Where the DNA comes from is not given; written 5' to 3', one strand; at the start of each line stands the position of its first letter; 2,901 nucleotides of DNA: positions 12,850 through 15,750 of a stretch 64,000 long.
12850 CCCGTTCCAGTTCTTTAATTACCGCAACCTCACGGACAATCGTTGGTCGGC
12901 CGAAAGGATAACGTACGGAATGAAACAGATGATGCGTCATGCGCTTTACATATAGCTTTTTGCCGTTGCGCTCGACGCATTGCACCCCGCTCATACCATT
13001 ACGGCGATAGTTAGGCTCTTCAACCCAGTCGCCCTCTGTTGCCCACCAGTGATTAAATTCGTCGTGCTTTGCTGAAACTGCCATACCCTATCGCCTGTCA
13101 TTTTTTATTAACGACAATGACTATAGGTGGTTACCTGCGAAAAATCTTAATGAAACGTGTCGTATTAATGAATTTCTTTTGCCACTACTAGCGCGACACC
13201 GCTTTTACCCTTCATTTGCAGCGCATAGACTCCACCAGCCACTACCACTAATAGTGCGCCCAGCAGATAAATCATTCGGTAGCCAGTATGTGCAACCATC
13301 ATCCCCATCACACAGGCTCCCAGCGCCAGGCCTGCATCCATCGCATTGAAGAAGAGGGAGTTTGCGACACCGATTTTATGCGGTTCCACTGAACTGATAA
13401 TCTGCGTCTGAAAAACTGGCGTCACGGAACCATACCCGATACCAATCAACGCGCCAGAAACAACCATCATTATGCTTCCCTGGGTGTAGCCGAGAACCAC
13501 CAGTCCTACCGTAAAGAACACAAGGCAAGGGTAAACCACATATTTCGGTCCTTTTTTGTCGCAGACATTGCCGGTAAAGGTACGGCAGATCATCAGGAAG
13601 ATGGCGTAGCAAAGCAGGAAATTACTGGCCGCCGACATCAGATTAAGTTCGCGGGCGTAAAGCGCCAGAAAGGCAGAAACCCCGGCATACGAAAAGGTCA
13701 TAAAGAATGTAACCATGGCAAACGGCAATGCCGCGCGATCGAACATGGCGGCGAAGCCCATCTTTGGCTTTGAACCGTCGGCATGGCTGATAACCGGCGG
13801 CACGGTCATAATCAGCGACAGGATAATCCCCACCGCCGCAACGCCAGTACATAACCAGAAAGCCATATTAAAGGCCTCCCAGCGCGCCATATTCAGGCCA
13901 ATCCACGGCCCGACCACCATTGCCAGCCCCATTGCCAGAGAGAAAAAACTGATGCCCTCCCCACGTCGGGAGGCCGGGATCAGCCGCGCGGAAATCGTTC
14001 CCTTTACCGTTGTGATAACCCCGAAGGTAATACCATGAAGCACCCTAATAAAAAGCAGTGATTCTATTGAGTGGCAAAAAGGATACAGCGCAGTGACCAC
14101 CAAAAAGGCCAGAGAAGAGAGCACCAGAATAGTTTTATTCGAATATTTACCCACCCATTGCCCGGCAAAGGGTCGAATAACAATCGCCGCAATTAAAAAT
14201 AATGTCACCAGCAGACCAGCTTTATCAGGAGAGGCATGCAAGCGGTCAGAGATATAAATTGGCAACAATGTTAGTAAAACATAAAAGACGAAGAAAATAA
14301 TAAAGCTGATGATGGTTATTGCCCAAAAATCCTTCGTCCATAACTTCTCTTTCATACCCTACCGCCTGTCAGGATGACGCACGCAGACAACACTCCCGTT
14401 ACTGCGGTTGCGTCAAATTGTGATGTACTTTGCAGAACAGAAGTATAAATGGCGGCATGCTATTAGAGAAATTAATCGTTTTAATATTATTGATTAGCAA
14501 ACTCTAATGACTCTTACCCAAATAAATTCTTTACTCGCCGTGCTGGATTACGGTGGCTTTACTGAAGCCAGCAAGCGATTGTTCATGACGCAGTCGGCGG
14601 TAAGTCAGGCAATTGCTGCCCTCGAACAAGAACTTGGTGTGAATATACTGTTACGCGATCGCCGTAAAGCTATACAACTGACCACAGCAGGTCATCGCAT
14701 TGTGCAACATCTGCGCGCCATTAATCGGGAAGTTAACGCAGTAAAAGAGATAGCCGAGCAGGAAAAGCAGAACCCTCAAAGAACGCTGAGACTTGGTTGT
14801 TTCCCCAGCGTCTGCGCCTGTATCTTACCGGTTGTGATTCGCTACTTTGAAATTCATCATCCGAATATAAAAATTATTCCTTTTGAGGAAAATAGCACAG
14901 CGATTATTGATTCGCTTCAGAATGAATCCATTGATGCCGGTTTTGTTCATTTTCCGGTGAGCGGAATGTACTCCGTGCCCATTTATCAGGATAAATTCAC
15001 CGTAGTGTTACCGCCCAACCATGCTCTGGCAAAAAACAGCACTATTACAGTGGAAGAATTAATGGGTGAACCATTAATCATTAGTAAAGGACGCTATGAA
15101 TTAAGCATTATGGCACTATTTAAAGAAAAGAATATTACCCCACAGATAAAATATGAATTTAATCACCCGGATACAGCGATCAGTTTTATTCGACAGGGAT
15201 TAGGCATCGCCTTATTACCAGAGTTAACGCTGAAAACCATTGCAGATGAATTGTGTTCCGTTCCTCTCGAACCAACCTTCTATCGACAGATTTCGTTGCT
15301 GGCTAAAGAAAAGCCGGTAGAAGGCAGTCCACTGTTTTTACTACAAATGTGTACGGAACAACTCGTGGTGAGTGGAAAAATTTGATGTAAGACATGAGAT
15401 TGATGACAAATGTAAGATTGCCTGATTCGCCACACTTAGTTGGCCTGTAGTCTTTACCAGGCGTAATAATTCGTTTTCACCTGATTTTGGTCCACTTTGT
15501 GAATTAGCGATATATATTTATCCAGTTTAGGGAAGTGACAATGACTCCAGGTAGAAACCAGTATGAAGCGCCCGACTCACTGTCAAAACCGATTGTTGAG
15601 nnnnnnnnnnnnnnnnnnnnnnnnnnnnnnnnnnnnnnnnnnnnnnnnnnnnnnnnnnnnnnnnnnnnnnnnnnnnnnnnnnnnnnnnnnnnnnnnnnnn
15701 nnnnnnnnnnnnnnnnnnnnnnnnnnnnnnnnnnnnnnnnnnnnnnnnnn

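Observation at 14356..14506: Divergent MFS/LysR control region with a T-N11-A dyad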

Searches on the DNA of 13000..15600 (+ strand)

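Call 5: search_dna_similar(query=window:13000-15600:+, collection=ecoli_genomes, mode=near, max_rows=20, rows=spread)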
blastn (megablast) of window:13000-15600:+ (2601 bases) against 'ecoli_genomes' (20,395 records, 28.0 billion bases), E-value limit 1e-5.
Records with a match: 5425; places in all: 5438; records where one place covers at least 80% of the query: 1212.
Genomes with a match: 5425 of 5426; with a place that covers at least 80% of the query: 1212. Places per genome that has any: lowest 1, median 1, highest 2. On chromosomes: 5437 places; on plasmids: 1.
Best place of each record, by identity: >=99% 3; 95-99% 3046; 90-95% 2281; 80-90% 95.
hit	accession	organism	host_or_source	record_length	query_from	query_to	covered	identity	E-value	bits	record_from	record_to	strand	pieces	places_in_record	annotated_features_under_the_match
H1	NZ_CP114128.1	Escherichia coli strain PE164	pig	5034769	1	2601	100%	100.0%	0e+0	4804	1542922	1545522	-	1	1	MFS transporter | LysR family transcriptional regulator | inaA: lipopolysaccharide kinase InaA | hypothetical protein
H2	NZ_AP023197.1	Escherichia coli strain TUM18780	Homo sapiens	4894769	1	2601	100%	98.7%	0e+0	4608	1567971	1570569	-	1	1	MFS transporter | LysR family transcriptional regulator | inaA: lipopolysaccharide kinase InaA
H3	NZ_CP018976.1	Escherichia coli strain Ecol_545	Homo sapiens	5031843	3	2601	100%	97.2%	0e+0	4390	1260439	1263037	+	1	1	MFS transporter | LysR family transcriptional regulator | inaA: lipopolysaccharide kinase InaA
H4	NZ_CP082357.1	Escherichia coli strain VCSW7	Top soil and leaf litter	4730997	3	2398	92%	97.3%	0e+0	4065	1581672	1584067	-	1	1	MFS transporter | LysR family transcriptional regulator | inaA: lipopolysaccharide kinase InaA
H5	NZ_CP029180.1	Escherichia coli strain H9Ecoli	Homo sapiens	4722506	1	2359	91%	88.0%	0e+0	2784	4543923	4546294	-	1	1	MFS transporter | LysR family transcriptional regulator | inaA: lipopolysaccharide kinase InaA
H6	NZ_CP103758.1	Escherichia coli strain p10B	Homo sapiens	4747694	1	2601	28%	96.2%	0e+0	1200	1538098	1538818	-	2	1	LysR family transcriptional regulator | hypothetical protein | inaA: lipopolysaccharide kinase InaA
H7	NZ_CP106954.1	Escherichia coli strain T43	Homo sapiens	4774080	1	2398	20%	95.7%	2e-124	853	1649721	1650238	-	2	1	LysR family transcriptional regulator | hypothetical protein | inaA: lipopolysaccharide kinase InaA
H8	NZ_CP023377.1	Escherichia coli strain 127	canine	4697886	1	2398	20%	94.9%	4e-126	830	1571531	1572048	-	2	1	LysR family transcriptional regulator | hypothetical protein | inaA: lipopolysaccharide kinase InaA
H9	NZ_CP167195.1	Escherichia coli strain C600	Homo sapiens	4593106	1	2398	20%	94.9%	4e-126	830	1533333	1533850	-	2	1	LysR family transcriptional regulator | hypothetical protein | inaA: lipopolysaccharide kinase InaA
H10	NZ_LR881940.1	Escherichia coli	Sus scrofa domesticus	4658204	1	2398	20%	94.9%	4e-126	830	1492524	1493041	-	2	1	LysR family transcriptional regulator | hypothetical protein | inaA: lipopolysaccharide kinase InaA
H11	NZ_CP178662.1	Escherichia coli strain VTB96935v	Chicken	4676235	1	2398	20%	94.7%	4e-126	825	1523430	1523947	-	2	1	LysR family transcriptional regulator | hypothetical protein | inaA: lipopolysaccharide kinase InaA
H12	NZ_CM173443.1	Escherichia coli strain LAM_HS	laboratory stock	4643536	1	2398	20%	94.5%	4e-126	819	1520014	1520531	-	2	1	LysR family transcriptional regulator | hypothetical protein | inaA: lipopolysaccharide kinase InaA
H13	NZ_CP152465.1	Escherichia coli strain Sel(0 hit star)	not applicable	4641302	1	2395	20%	95.1%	4e-126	830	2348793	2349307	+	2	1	LysR family transcriptional regulator | hypothetical protein | inaA: lipopolysaccharide kinase InaA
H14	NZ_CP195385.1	Escherichia coli strain 23AR0922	Homo sapiens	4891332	1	2398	20%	95.4%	4e-126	837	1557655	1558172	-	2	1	LysR family transcriptional regulator | hypothetical protein | inaA: lipopolysaccharide kinase InaA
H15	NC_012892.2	Escherichia coli BL21(DE3) strain BL21(DE3)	-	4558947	1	2395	20%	95.8%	4e-126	843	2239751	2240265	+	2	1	LysR family transcriptional regulator | hypothetical protein | inaA: lipopolysaccharide kinase InaA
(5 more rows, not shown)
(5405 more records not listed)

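Call 8: get_annotated_region(hit=H1, flank=6000)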
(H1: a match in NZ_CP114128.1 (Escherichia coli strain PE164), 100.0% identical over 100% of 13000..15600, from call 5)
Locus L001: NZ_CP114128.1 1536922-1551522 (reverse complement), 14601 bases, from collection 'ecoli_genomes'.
description: Escherichia coli strain PE164 chromosome, complete genome
organism: Escherichia coli strain PE164 (NCBI taxid 562)
replicon: chromosome; assembly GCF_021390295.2
host: pig; source: diarrhea and blood; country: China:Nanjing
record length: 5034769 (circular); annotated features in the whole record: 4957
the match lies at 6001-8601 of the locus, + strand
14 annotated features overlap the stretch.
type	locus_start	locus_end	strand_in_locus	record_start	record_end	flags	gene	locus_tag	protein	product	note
CDS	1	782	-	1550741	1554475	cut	yfaL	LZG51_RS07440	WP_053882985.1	AIDA-I family autotransporter adhesin YfaL/EhaC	-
CDS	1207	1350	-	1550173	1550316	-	ypaB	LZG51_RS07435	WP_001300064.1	protein YpaB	-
CDS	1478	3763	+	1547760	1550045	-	nrdA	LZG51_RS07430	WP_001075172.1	class 1a ribonucleoside-diphosphate reductase subunit alpha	-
CDS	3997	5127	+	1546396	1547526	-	nrdB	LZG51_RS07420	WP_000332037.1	class Ia ribonucleoside-diphosphate reductase subunit beta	-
CDS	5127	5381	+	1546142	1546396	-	yfaE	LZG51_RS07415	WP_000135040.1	ferredoxin-like diferric-tyrosyl radical cofactor maintenance protein YfaE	-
CDS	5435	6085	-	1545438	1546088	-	inaA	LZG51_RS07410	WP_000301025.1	lipopolysaccharide kinase InaA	-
CDS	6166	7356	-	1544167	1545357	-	-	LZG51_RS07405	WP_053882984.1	MFS transporter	-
CDS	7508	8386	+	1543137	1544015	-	-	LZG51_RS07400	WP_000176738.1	LysR family transcriptional regulator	-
CDS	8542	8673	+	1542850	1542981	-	-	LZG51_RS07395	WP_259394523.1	hypothetical protein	-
CDS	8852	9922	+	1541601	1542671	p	-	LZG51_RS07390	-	hypothetical protein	frameshifted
CDS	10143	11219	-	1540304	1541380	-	glpQ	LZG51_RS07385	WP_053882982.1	glycerophosphodiester phosphodiesterase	-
CDS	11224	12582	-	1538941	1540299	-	glpT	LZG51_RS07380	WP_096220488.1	glycerol-3-phosphate transporter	-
CDS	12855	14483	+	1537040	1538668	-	glpA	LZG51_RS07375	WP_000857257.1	anaerobic glycerol-3-phosphate dehydrogenase subunit A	-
CDS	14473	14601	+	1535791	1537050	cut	glpB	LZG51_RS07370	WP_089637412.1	glycerol-3-phosphate dehydrogenase subunit GlpB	-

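Call 10: get_annotated_region(hit=H5, flank=3000)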
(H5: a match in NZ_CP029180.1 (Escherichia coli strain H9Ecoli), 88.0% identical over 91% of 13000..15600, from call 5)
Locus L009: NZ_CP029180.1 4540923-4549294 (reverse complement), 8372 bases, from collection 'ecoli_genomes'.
description: Escherichia coli strain H9Ecoli chromosome, complete genome
organism: Escherichia coli strain H9Ecoli (NCBI taxid 562)
replicon: chromosome; assembly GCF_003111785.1
host: Homo sapiens; source: feces; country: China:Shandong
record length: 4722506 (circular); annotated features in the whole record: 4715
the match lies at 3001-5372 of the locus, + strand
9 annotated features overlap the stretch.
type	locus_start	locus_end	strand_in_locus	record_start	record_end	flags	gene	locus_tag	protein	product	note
CDS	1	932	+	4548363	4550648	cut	nrdA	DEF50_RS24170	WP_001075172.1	class 1a ribonucleoside-diphosphate reductase subunit alpha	-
CDS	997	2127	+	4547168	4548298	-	nrdB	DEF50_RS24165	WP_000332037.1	class Ia ribonucleoside-diphosphate reductase subunit beta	-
CDS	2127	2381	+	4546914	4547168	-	yfaE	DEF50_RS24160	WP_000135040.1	ferredoxin-like diferric-tyrosyl radical cofactor maintenance protein YfaE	-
CDS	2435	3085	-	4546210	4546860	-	inaA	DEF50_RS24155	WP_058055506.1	lipopolysaccharide kinase InaA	-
CDS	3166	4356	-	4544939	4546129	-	-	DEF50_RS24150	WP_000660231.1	MFS transporter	-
CDS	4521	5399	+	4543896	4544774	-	-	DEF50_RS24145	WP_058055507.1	LysR family transcriptional regulator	-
CDS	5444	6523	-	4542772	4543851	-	glpQ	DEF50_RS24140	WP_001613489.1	glycerophosphodiester phosphodiesterase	-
CDS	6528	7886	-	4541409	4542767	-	glpT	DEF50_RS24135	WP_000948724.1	glycerol-3-phosphate transporter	-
CDS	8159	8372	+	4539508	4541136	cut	glpA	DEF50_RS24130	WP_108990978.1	anaerobic glycerol-3-phosphate dehydrogenase subunit A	-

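Call 11: get_annotated_region(hit=H13, flank=2000)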
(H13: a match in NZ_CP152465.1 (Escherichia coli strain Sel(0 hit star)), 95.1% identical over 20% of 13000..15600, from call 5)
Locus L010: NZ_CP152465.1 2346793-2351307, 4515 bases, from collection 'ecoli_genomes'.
description: Escherichia coli strain Sel(0 hit star) chromosome, complete genome
organism: Escherichia coli strain Sel(0 hit star) (NCBI taxid 562)
replicon: chromosome; assembly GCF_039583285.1
host: not applicable; source: -; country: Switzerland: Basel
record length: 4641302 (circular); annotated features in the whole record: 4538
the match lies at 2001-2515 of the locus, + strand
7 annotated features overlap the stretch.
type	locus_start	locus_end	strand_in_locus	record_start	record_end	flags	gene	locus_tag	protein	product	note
CDS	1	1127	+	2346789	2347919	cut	nrdB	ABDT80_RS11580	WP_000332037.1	class Ia ribonucleoside-diphosphate reductase subunit beta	-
CDS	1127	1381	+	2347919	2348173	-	yfaE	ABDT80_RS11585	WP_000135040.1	ferredoxin-like diferric-tyrosyl radical cofactor maintenance protein YfaE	-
CDS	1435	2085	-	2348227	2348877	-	inaA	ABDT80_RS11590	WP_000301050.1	lipopolysaccharide kinase InaA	-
CDS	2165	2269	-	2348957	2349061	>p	-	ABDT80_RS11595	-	hypothetical protein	incomplete; partial in the middle of a contig; missing N-terminus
CDS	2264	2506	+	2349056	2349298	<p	-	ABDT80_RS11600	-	LysR family transcriptional regulator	incomplete; partial in the middle of a contig; missing N-terminus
CDS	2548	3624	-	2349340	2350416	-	glpQ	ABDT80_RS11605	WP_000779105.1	glycerophosphodiester phosphodiesterase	-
CDS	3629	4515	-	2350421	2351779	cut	glpT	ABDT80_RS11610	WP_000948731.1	glycerol-3-phosphate transporter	-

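Call 27: search_dna_similar(query=window:14440-14510:+, collection=ecoli_genomes, mode=distant, max_evalue=10, rows=spread, max_rows=25)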
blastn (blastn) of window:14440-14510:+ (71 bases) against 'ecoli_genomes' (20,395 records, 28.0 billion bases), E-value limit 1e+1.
Records with a match: 1222; places in all: 1224; records where one place covers at least 80% of the query: 1221.
Genomes with a match: 1222 of 5426; with a place that covers at least 80% of the query: 1221. Places per genome that has any: lowest 1, median 1, highest 2. On chromosomes: 1224 places; on plasmids: 0.
Best place of each record, by identity: >=99% 785; 95-99% 335; 80-90% 100; 60-80% 2.
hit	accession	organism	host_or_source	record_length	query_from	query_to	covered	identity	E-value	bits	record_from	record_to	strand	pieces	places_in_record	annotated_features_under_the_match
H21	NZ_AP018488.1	Escherichia coli O157:H7 strain PV15-279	Homo sapiens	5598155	1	71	100%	100.0%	1e-27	129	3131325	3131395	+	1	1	LysR family transcriptional regulator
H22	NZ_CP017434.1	Escherichia coli O157:H7 strain 1130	Cattle Hide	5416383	1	71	100%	100.0%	1e-27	129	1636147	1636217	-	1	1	LysR family transcriptional regulator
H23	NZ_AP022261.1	Escherichia coli strain WP8-S18-ESBL-07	-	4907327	1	71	100%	100.0%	1e-27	129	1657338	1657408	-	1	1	LysR family transcriptional regulator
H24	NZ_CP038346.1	Escherichia coli O157:H7 strain G5295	missing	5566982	1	71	100%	100.0%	1e-27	129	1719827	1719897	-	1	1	LysR family transcriptional regulator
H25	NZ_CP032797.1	Escherichia coli strain ERL06-2497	bovine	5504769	1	71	100%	100.0%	1e-27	129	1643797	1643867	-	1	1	LysR family transcriptional regulator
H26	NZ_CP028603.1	Escherichia coli strain 144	cattle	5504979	1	71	100%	100.0%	1e-27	129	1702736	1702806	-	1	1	LysR family transcriptional regulator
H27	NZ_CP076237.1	Escherichia coli O157:H7 strain 146N4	Rectal swab of cattle in slaughterhouse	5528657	1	71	100%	100.0%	1e-27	129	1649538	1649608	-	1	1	LysR family transcriptional regulator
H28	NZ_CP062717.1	Escherichia coli O157:H7 strain Z1825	Bovine Faeces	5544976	1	71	100%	100.0%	1e-27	129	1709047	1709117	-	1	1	LysR family transcriptional regulator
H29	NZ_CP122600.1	Escherichia coli strain ETEC6333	Sus scrofa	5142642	1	71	100%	100.0%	1e-27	129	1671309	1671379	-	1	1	LysR family transcriptional regulator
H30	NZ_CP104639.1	Escherichia coli strain PNUSAE014970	missing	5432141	1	71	100%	100.0%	1e-27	129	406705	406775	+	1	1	LysR family transcriptional regulator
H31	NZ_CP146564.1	Escherichia coli strain B1.H1.18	Hospital Wastewater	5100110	1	71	100%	100.0%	1e-27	129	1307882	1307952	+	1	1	LysR family transcriptional regulator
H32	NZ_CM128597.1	Escherichia coli strain E700025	Homo sapiens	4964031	1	71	100%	100.0%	1e-27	129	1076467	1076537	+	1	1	LysR family transcriptional regulator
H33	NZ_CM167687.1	Escherichia coli strain NCCP 13907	Homo sapiens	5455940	1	71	100%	100.0%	1e-27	129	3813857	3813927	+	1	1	LysR family transcriptional regulator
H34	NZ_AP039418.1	Escherichia coli strain BroCaecum-55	Gallus gallus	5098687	1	71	100%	100.0%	1e-27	129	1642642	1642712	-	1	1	LysR family transcriptional regulator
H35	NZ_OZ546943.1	Escherichia coli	Homo sapiens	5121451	1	71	100%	100.0%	1e-27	129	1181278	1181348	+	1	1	LysR family transcriptional regulator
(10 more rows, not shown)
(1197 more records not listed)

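Call 32: search_rna_families(source=window, start=14250, end=14600, threshold=evalue, max_evalue=1)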
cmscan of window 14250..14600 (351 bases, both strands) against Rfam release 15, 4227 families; matches with E-value up to 1: 1.
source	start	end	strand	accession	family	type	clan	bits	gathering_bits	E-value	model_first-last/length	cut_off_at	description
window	14425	14506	-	RF02085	Yar_1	Gene; lncRNA;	-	23.7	50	0.0047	1-74/74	no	Yellow-achaete intergenic RNA conserved region 1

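Call 48: get_annotated_region(hit=H21, flank=2500)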
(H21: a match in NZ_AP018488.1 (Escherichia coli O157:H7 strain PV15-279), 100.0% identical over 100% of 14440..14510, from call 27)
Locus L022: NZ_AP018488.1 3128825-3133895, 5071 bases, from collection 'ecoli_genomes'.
description: Escherichia coli O157:H7 strain PV15-279 chromosome, complete genome
organism: Escherichia coli O157:H7 strain PV15-279 (NCBI taxid 83334)
replicon: chromosome; assembly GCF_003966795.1
host: Homo sapiens; source: -; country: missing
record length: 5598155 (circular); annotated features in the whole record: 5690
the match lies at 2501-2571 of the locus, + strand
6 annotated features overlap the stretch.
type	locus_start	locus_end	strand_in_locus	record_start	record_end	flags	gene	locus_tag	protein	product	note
CDS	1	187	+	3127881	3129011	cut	nrdB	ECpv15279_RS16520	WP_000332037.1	class Ia ribonucleoside-diphosphate reductase subunit beta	-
CDS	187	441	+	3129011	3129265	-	yfaE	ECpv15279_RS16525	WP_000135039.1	ferredoxin-like diferric-tyrosyl radical cofactor maintenance protein YfaE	-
CDS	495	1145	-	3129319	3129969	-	inaA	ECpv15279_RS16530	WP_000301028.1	lipopolysaccharide kinase InaA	-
CDS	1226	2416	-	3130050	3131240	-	-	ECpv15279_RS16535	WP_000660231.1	MFS transporter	-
CDS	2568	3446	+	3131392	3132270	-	-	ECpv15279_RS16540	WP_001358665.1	LysR family transcriptional regulator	-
CDS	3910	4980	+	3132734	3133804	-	-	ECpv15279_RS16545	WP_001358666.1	hypothetical protein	-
